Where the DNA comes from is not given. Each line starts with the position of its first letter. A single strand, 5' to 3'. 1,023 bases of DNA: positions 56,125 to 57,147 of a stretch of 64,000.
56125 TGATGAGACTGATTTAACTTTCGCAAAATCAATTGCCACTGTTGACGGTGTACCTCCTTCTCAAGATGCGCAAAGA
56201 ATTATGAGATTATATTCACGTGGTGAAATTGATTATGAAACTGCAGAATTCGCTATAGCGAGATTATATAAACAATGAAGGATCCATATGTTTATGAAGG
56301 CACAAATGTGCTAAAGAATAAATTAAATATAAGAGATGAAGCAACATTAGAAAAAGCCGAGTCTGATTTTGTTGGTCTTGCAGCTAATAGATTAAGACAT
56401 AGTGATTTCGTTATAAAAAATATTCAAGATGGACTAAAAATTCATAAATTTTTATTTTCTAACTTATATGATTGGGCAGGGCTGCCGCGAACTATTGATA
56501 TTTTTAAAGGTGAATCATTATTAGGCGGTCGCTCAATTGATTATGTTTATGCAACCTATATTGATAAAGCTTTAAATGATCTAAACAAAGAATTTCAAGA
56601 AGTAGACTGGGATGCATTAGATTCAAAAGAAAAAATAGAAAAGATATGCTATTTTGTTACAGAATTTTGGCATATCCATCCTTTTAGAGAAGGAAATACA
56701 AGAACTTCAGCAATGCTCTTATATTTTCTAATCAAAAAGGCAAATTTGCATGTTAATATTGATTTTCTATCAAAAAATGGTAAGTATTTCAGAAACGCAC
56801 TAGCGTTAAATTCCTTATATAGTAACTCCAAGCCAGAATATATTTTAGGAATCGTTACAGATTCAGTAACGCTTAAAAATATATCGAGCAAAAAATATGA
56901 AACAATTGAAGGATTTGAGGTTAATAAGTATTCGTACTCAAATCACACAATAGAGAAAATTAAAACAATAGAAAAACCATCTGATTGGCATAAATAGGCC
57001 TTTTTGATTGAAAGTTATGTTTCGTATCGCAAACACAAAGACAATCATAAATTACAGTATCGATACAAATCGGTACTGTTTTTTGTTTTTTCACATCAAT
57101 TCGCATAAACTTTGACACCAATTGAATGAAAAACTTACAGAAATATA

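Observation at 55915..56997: Fic toxin with a non-canonical motif paired with a DinJ-fused antitoxin and a palindromic operator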

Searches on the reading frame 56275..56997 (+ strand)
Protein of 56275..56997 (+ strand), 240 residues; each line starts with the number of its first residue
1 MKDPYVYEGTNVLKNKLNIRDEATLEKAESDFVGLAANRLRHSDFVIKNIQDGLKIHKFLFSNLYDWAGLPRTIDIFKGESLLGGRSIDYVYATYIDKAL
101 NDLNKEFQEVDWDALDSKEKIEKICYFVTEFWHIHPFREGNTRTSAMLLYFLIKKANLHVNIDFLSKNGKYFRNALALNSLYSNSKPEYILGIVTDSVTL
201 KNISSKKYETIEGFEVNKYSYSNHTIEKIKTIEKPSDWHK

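Call 3: search_protein_families(library=pfam, proteins=[window:56275-56994:+], max_evalue=1)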
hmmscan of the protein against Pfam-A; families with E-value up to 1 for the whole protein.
window:56275-56994:+ (240 aa): 1 family
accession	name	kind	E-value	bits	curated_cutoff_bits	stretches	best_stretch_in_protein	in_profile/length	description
PF02661.23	Fic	-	2.4e-13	51.1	24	1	52-152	6-92/93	Fic/DOC family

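Call 4: search_protein_families(library=ncbifam, proteins=[window:56275-56994:+], max_evalue=1)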
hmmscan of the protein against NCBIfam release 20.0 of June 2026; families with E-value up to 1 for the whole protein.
window:56275-56994:+ (240 aa): 7 families
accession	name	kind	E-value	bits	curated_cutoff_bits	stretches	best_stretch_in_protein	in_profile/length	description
NF045983.1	ProtAdnltaseVbhT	equivalog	2.2e-24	86.4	800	1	2-213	7-207/419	type II toxin-antitoxin system protein adenylyltransferase VbhT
NF007672.0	PRK10347.1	equivalog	1.3e-23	83.7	181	1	2-158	9-158/200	putative adenosine monophosphate-protein transferase Fic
NF046029.1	ProtAdlyltaseNmFic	equivalog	2.4e-10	40.4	230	1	53-167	32-128/177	protein adenylyltransferase Fic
NF046030.1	ProtAdlyltaseSoFic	equivalog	0.00081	18.4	550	1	130-227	188-289/361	protein adenylyltransferase Fic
TIGR02613.1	mob_myst_B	hypoth_equivalog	0.0029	17.5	124.4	1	52-159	53-146/186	mobile mystery protein B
NF052652.1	YtvA_fam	equivalog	0.0084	15.7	250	1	154-209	70-125/243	YtvA family blue-light photoreceptor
TIGR01550.1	DOC_P1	subfamily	0.0094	16.1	38.65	1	131-157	62-88/122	type II toxin-antitoxin system death-on-curing family toxin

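Call 6: search_solved_structures(query=window:56275-56994:+, max_evalue=0.01, show_alignments=3)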
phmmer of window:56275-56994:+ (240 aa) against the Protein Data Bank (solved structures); distinct sequences matched with E-value up to 0.01: 27.
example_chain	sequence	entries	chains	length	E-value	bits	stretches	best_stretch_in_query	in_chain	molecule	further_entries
3zcb_A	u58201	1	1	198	2.7e-20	76.3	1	2-185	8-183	ADENOSINE MONOPHOSPHATE-PROTEIN TRANSFERASE VBHT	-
3shg_A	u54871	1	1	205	2.9e-20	76.2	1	2-185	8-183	VbhT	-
3zc7_A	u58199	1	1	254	4.2e-20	75.7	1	2-185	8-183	ADENOSINE MONOPHOSPHATE-PROTEIN TRANSFERASE VBHT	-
8wt0_A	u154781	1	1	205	1e-18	71.2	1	2-181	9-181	Cell filamentation protein Fic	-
5jff_A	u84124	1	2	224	8.2e-16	61.7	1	2-145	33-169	Probable adenosine monophosphate-protein transferase fic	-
5jfz_A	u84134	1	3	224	9.2e-16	61.5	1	2-145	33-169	Probable adenosine monophosphate-protein transferase fic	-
4wgj_A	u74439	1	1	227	2.4e-10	43.8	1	1-188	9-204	BepC protein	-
2vza_A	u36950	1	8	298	3.5e-08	36.7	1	4-169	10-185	CELL FILAMENTATION PROTEIN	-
5nh2_A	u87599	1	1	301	3.6e-08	36.7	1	4-169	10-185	Adenosine monophosphate-protein transferase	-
2jk8_A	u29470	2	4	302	3.6e-08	36.6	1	4-169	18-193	PUTATIVE CELL FILAMENTATION PROTEIN (BEPA PROTEIN) | CELL FILAMENTATION PROTEIN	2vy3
4m16_A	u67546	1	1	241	6.2e-08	35.9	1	5-156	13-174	Bartonella effector protein (Bep) substrate of VirB T4SS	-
5eu0_A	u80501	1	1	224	4e-07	33.2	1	5-167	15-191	Bartonella effector protein (Bep) substrate of VirB T4SS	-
5nv5_A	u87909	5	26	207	1.2e-06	31.7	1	11-206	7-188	Fic family protein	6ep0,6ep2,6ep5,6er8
8idv_B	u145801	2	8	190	4.3e-06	29.8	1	49-217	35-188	Cell filamentation protein Fic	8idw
4lu4_A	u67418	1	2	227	7.1e-06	29.1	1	3-177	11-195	Putative cell filamentation protein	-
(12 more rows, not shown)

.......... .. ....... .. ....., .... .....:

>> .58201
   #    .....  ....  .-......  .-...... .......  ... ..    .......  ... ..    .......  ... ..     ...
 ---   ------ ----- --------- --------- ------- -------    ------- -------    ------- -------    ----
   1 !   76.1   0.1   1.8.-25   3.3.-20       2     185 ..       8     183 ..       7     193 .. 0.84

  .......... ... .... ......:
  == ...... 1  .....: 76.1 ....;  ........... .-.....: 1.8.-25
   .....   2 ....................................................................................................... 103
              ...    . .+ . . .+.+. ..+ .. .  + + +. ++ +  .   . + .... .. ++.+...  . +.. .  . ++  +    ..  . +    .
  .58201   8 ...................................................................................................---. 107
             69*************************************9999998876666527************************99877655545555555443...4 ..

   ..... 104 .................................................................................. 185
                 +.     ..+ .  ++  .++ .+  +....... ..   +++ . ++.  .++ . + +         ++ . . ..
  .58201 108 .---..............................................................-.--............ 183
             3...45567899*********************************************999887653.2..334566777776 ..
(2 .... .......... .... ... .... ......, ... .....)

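Call 8: find_homologous_proteins(query=window:56275-56994:+, max_evalue=0.00001)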
Query window:56275-56994:+ (240 aa): 1761 proteins with E <= 0.00001 among 2353 candidates; the best 120 are listed.
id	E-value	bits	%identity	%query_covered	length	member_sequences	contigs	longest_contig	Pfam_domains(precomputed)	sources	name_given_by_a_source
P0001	2.2e-150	517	96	100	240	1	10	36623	PF02661.24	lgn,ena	-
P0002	3.4e-150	516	95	100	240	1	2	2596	PF02661.24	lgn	-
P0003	5.0e-150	516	95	100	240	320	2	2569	PF02661.24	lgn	-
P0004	1.2e-149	514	96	100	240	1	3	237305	PF02661.24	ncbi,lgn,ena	-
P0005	1.8e-149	514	95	100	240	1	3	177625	PF02661.24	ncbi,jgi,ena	-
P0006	5.9e-149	512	95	100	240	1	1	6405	PF02661.24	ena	-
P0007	8.3e-149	512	95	100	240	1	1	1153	PF02661.24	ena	-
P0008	1.2e-148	511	96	100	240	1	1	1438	PF02661.24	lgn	-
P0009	2.7e-148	510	95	100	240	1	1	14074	PF02661.24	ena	-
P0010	6.5e-148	509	94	100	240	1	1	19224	PF02661.24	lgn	-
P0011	7.6e-148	509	95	100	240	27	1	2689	PF02661.24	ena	-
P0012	1.5e-146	504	94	100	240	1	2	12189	PF02661.24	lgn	-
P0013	2.4e-145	500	96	99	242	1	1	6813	PF02661.24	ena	-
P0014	2.6e-145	500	95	100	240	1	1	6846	PF02661.24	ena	-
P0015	6.1e-145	499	94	100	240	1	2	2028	PF02661.24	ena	-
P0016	1.3e-133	462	86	100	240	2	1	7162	PF02661.24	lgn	-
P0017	6.5e-126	437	80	100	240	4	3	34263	PF02661.24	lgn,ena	-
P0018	2.5e-124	432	79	100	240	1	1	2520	PF02661.24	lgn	-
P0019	1.0e-123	430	78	100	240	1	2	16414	PF02661.24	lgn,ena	-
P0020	1.1e-123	430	78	100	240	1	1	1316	PF02661.24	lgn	-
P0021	3.9e-123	428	77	99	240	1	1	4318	PF02661.24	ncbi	-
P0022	1.0e-121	423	75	100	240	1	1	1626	PF02661.24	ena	-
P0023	1.2e-121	423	76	100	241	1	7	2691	PF02661.24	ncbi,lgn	-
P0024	3.7e-120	418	75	100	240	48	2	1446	PF02661.24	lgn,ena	-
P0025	2.1e-119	416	75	100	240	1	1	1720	PF02661.24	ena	-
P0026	1.2e-118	413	75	98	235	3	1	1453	PF02661.24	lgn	-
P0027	6.1e-118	411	75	100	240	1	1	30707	PF02661.24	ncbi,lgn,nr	ncbi:MAG: Fic family protein [Bacilli bacterium]|nr:Fic family protein [Bacilli bacterium]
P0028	7.3e-118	410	75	100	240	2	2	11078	PF02661.24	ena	-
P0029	2.7e-116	405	74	100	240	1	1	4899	PF02661.24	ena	-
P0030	4.0e-116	405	73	99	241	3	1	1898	PF02661.24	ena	-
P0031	3.5e-115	402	75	100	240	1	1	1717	PF02661.24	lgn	-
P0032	1.6e-114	400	72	100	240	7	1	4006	PF02661.24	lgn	-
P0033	5.3e-114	398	73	100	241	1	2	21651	PF02661.24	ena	-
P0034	7.3e-114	397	74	100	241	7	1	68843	PF02661.24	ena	-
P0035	8.0e-114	397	73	98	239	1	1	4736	PF02661.24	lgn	-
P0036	2.6e-113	396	73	100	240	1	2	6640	PF02661.24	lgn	-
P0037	3.6e-113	395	72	100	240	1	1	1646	PF02661.24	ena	-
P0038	5.4e-113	395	73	100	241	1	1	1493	PF02661.24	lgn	-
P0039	1.0e-112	394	73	100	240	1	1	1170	PF02661.24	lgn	-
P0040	1.1e-112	393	74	100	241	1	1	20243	PF02661.24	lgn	-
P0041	1.3e-112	393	73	100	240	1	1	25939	PF02661.24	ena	-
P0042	1.8e-112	393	71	99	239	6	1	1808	PF02661.24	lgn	-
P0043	2.3e-112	392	73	100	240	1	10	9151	PF02661.24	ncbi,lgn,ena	-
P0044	2.7e-112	392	71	100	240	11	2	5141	PF02661.24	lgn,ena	-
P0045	2.1e-111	389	73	100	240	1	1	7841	PF02661.24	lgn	-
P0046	2.4e-111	389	73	100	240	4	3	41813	PF02661.24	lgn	-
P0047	2.9e-111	389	96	75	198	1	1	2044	PF02661.24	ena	-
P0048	1.6e-110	386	72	99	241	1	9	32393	PF02661.24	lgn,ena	-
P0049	1.6e-110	386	72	100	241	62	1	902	PF02661.24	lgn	-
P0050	1.6e-110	386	72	100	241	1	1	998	PF02661.24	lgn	-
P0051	2.1e-110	386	95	75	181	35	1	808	PF02661.24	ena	-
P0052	3.1e-110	385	72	98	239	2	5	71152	PF02661.24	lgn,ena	-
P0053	3.3e-110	385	70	100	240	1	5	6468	PF02661.24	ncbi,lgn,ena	-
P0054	3.3e-110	385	73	100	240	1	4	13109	PF02661.24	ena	-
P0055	3.4e-110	385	71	99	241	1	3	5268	PF02661.24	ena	-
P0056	7.3e-110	384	71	100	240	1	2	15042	PF02661.24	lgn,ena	-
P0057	1.2e-109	384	73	99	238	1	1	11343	PF02661.24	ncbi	-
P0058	1.3e-109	384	70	100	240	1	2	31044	PF02661.24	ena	-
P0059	1.3e-109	383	70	97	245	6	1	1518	PF02661.24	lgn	-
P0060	1.5e-109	383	71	99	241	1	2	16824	PF02661.24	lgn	-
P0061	1.8e-109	383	72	100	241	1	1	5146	PF02661.24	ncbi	-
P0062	2.9e-109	382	71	99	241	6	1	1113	PF02661.24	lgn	-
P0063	5.3e-109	381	72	100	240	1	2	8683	PF02661.24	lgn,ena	-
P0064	8.3e-109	381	70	100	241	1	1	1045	PF02661.24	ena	-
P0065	9.4e-109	381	70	100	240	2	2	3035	PF02661.24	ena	-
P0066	9.7e-109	381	69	100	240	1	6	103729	PF02661.24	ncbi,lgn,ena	-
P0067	1.5e-108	380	68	100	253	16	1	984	PF02661.24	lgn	-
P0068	2.0e-108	380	68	100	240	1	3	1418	PF02661.24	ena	-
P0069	2.5e-108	379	69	100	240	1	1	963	PF02661.24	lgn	-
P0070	3.3e-108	379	70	98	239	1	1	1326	PF02661.24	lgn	-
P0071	4.4e-108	378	68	100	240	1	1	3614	PF02661.24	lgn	-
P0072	4.8e-108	378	68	100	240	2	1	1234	PF02661.24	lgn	-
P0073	6.8e-108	378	69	99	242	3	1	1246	PF02661.24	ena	-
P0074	8.4e-108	378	70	100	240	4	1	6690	PF02661.24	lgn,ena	-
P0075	8.5e-108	378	72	99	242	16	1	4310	PF02661.24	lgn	-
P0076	1.2e-107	377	69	97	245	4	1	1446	PF02661.24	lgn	-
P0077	1.3e-107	377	68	100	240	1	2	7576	PF02661.24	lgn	-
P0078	2.3e-107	376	70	100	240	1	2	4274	PF02661.24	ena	-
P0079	3.9e-107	375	68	100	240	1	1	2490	PF02661.24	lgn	-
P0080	3.9e-107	375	70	100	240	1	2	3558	PF02661.24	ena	-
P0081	6.1e-107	375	70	99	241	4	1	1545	PF02661.24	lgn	-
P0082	8.6e-107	374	68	99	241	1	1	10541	PF02661.24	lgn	-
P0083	1.2e-106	374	68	100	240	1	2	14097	PF02661.24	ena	-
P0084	1.2e-106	374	68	100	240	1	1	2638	PF02661.24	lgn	-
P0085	1.7e-106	373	67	100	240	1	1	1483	PF02661.24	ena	-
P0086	1.7e-106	373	68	99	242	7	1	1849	PF02661.24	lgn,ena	-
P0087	3.5e-106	372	68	100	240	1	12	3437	PF02661.24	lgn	-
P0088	3.7e-106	372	66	100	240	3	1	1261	PF02661.24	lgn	-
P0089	3.8e-106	372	70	99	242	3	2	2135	PF02661.24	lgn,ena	-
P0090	4.2e-106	372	69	98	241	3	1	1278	PF02661.24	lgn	-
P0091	4.7e-106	372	68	99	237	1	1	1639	PF02661.24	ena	-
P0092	5.4e-106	372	68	99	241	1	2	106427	PF02661.24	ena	-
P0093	5.8e-106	372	66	100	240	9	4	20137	PF02661.24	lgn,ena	-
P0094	6.1e-106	371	67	100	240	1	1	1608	PF02661.24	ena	-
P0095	7.2e-106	371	68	100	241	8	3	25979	PF02661.24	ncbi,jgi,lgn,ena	-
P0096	8.2e-106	371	68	100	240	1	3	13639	PF02661.24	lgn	-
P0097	8.6e-106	371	67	100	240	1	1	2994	PF02661.24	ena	-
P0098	1.7e-105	370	69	100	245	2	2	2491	PF02661.24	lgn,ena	-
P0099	1.9e-105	370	68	100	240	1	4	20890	PF02661.24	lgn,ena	-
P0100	2.8e-105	369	67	100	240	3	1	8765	PF02661.24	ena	-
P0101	3.3e-105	369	68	100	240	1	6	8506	PF02661.24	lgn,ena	-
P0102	3.7e-105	369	69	99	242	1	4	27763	PF02661.24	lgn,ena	-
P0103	3.8e-105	369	68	99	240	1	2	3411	PF02661.24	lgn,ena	-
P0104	3.8e-105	369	70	99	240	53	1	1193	PF02661.24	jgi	jgi:cell filamentation protein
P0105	3.9e-105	369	66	100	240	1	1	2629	PF02661.24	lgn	-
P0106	5.6e-105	368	68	100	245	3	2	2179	PF02661.24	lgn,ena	-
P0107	5.7e-105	368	68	99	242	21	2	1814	PF02661.24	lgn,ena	-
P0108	6.5e-105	368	68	100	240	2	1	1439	PF02661.24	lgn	-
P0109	6.8e-105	368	68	100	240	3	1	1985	PF02661.24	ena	-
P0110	1.3e-104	367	70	97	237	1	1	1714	PF02661.24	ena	-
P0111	1.4e-104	367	68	99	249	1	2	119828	PF02661.24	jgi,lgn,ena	-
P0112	1.5e-104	367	70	97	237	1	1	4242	PF02661.24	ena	-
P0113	1.8e-104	367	68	99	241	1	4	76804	PF02661.24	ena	-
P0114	2.5e-104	366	69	99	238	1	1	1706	PF02661.24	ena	-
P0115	4.7e-104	365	68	100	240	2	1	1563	PF02661.24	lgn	-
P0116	4.8e-104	365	67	100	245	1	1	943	PF02661.24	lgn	-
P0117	5.4e-104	365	68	99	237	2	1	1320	PF02661.24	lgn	-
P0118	6.2e-104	365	67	100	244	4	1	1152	PF02661.24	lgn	-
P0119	1.1e-103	364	67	100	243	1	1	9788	PF02661.24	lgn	-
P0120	1.9e-103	363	67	100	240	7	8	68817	PF02661.24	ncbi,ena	-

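Call 15: search_protein_families(library=padloc, proteins=[window:56275-56994:+], max_evalue=1)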
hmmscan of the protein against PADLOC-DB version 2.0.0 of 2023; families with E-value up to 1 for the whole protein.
window:56275-56994:+ (240 aa): 10 families
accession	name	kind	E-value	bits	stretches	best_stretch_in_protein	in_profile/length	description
PDLC04838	PDC-S04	-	4.6e-45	152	1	2-176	16-183/209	-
PDLC04839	PDC-S04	-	9.2e-25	85.5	1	9-164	18-169/205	-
PDLC05078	PDC-S72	-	1.3e-24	85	1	28-177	80-229/377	-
PDLC04842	PDC-S04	-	4.5e-12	44.1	1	13-179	3-155/202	-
PDLC04841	PDC-S04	-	2.4e-11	41.8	1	53-195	145-269/292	-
PDLC04837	PDC-S04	-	3.9e-07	27.6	1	84-178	120-207/234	-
PDLC04836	PDC-S04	-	6.2e-07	26.8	1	89-151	129-185/244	-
PDLC04840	PDC-S04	-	2.3e-06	25.5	1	115-158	136-179/227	-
PDLC03963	SoFic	-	0.00029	18.3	1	95-167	160-227/361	-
PDLC04848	PDC-S05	-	0.013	13.1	1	114-156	206-245/291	-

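Call 18: find_related_loci(query=window:56275-56994:+, collection=genome_contigs, flank=3000)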
Query window:56275-56994:+ (240 aa) in genome_contigs; peptide patterns used: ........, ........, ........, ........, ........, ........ (x = any residue, [..] = any of these).
143 stretches matched a pattern; 42 encode a relative of the query (tblastn E <= 1e-3); 42 distinct loci.
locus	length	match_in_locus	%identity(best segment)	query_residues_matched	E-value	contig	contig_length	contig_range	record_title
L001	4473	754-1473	98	1-240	6e-160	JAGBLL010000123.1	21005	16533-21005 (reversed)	MAG: Bacilli bacterium isolate RGIG9223 Water_deer_Rumen-2__c476432, whole genome shotgun sequence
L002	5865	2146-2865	97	1-240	9e-156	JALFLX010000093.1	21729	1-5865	MAG: Bacilli bacterium isolate SUG800 k141_351286, whole genome shotgun sequence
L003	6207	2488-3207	96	1-240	1e-155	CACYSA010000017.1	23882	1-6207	MAG: uncultured Erysipelotrichaceae bacterium isolate RUG12224 genome assembly, contig: RUG12224_asm_17, whole genome sh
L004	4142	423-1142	96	1-240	2e-157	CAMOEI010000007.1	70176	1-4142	MAG: uncultured Bacillales bacterium isolate SRR873606_bin.85_metaWRAP_v1.3_MAG genome assembly, contig: NODE_389_length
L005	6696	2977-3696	95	1-240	6e-155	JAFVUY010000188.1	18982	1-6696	MAG: Bacilli bacterium isolate RGIG5418 Sheep_Colon-4__c639425, whole genome shotgun sequence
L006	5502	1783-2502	94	1-240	1e-151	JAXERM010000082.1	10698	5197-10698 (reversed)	MAG: Bacilli bacterium isolate SUG2489 k141_281582, whole genome shotgun sequence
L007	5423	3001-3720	93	1-240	3e-150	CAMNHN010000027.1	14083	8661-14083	MAG: uncultured Mollicutes bacterium isolate SRR873596_bin.132_metaWRAP_v1.3_MAG genome assembly, contig: NODE.10360_len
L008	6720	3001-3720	79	1-240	3e-130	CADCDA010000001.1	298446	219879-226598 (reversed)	MAG: uncultured Erysipelotrichaceae bacterium isolate RUG14536 genome assembly, contig: RUG14536_asm_1, whole genome sho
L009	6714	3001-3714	75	1-238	7e-125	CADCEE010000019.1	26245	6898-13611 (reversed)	MAG: uncultured Erysipelotrichaceae bacterium isolate RUG14566 genome assembly, contig: RUG14566_asm_19, whole genome sh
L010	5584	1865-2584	75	1-240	4e-124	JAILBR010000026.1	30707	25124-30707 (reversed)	MAG: Bacilli bacterium isolate RUI564 k141_14496398_flag=0_multi=43.9859_len=30707, whole genome shotgun sequence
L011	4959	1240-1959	72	1-240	4e-121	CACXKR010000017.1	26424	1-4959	MAG: uncultured Erysipelotrichaceae bacterium isolate RUG11348 genome assembly, contig: RUG11348_asm_17, whole genome sh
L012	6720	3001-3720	72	1-240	5e-120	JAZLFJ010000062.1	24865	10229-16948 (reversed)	MAG: Bacilli bacterium isolate T1900045004_TA20190066.MAGScoT_cleanbin_000114 SGB_4339_k141_541316, whole genome shotgun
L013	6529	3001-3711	73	1-237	1e-116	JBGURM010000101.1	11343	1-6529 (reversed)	MAG: Bacilli bacterium isolate ruminal_MAG_116 ruminal_MAG_116_contig_0105, whole genome shotgun sequence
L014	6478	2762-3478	71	2-240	1e-116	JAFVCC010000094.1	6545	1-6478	MAG: Bacilli bacterium isolate RGIG5035 Roe_deer_Rumen.Co__c833895, whole genome shotgun sequence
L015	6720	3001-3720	69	1-240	1e-114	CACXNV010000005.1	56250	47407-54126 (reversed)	MAG: uncultured Erysipelotrichaceae bacterium isolate RUG11432 genome assembly, contig: RUG11432_asm_5, whole genome sho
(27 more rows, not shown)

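Call 21: search_protein_representatives(protein=window:56275-56994:+)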
Query: 240 residues. Proteins with E-value up to 0.001 (for the whole library): 3341; up to 1e-10: 938; up to 1e-30: 37. The best 150 are listed.
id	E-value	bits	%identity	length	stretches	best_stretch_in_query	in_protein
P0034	2.3e-114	397.3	74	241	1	1-240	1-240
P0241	1.7e-76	273.4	92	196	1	97-240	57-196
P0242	3.3e-61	223.4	94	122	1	1-110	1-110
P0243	2.3e-54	201.0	70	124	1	118-239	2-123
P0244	3.3e-53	197.2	43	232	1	1-228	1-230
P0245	5.2e-46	173.6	41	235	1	2-227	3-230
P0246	5.6e-45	170.3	57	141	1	1-136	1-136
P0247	8.9e-44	166.3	48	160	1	85-235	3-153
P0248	2.0e-43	165.2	38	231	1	1-226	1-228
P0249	3.5e-42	161.1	69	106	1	55-157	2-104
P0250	6.7e-41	156.9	40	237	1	1-225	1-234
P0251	2.8e-40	154.9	39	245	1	1-228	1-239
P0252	2.6e-39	151.7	39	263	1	1-199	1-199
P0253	1.1e-38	149.7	38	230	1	1-226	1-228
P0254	7.7e-38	146.9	38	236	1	1-226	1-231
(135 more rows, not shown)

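Call 41: search_dna_similar(query=window:56275-56994:+, collection=phages, mode=protein, max_rows=15)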
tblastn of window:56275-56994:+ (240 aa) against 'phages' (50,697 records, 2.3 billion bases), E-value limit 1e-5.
Records with a match: 7; places in all: 7; records where one place covers at least 80% of the query: 0.
Best place of each record, by identity: <60% 7.
By first word of the organism name: Bacteriophage 3; Salmonella 3; Escherichia 1.
By host as written in the record: - 3; Homo sapiens 2; Salmonella enterica subsp. enterica serovar Kentucky 1; Escherichia coli O157:H7 ATCC 43895 1.
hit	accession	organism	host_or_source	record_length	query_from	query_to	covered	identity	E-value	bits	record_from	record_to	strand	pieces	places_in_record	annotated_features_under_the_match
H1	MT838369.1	Bacteriophage sp.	human fecal samples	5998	5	161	65%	32.7%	8e-14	76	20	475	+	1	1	record has no annotation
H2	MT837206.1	Bacteriophage sp.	human fecal samples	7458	54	177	52%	38.6%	7e-18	88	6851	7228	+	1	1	record has no annotation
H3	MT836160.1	Bacteriophage sp.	human fecal samples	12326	13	155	60%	31.3%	1e-7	57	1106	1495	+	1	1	record has no annotation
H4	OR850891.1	Salmonella phage S.Kent 1-2-1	Salmonella enterica subsp. enterica ...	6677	2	141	58%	29.1%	2e-14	78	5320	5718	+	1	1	record has no annotation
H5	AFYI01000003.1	Salmonella enterica subsp. enterica serovar Infantis str. ...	Homo sapiens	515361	2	141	58%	29.1%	3e-14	77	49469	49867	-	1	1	toxin-antitoxin system, toxin component, Fic family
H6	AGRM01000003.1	Salmonella enterica subsp. houtenae str. ATCC BAA-1581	Homo sapiens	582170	2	141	58%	29.1%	3e-14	77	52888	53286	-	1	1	toxin-antitoxin system, toxin component, Fic family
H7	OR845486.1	Escherichia phage ECO95 1-6-1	Escherichia coli O157:H7 ATCC 43895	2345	2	109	45%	29.6%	3e-10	65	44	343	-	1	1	record has no annotation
